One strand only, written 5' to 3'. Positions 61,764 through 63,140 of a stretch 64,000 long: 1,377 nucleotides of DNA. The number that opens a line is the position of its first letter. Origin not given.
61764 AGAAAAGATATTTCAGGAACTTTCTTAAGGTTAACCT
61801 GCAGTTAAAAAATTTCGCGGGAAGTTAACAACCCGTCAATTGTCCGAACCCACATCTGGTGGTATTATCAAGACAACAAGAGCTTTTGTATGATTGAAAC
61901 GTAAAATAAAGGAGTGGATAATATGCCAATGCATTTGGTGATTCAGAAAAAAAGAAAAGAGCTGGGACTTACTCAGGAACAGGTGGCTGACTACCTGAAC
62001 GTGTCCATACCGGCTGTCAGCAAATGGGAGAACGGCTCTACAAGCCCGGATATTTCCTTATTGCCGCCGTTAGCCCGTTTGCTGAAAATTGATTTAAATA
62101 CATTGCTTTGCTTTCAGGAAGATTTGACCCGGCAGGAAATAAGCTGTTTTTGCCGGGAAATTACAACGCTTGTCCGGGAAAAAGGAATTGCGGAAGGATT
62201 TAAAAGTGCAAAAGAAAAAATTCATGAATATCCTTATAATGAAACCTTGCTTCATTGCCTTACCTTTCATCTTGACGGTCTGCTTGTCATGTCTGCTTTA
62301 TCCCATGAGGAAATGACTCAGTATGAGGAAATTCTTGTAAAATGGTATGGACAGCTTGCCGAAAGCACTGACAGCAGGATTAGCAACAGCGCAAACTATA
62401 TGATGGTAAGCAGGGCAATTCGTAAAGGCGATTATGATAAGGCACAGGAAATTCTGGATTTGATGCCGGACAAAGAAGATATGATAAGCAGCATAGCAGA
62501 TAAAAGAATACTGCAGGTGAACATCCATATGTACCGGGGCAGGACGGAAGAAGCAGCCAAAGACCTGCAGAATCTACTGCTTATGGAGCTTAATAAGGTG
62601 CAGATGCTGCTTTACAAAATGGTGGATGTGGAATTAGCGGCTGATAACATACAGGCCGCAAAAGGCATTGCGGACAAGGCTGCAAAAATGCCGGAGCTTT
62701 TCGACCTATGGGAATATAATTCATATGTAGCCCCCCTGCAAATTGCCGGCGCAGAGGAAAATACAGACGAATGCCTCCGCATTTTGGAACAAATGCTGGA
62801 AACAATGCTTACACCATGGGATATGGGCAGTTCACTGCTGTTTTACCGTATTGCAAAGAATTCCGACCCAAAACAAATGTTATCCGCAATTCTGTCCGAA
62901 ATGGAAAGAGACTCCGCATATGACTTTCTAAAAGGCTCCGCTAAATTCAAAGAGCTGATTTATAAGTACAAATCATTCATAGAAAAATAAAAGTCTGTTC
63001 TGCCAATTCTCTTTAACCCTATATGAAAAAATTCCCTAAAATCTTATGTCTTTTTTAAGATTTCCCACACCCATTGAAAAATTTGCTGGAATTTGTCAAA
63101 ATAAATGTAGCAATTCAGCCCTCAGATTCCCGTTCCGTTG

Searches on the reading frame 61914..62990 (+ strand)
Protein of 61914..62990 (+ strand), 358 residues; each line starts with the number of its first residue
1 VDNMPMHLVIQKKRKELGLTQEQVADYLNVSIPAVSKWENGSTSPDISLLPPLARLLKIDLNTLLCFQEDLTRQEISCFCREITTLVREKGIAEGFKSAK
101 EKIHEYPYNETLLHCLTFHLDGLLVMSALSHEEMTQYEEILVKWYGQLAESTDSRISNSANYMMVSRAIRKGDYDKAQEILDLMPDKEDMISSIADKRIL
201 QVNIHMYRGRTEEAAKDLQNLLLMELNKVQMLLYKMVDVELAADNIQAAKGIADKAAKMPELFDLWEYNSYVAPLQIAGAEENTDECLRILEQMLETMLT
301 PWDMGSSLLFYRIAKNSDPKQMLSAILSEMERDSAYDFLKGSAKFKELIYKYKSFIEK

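Call 84: search_protein_families(library=pfam, proteins=[window:61914-62990:+], max_evalue=0.00001)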
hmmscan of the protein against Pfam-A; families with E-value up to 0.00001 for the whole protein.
window:61914-62990:+ (358 aa): 3 families
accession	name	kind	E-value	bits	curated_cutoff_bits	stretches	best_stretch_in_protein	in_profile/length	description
PF01381.28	HTH_3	-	5.9e-15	55.5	23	1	10-62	1-53/55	Helix-turn-helix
PF13560.12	HTH_31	-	5.9e-07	30.1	27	1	14-60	10-57/64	Helix-turn-helix domain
PF12844.13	HTH_19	-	3.2e-06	27.4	30.2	1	12-65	6-59/64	Helix-turn-helix domain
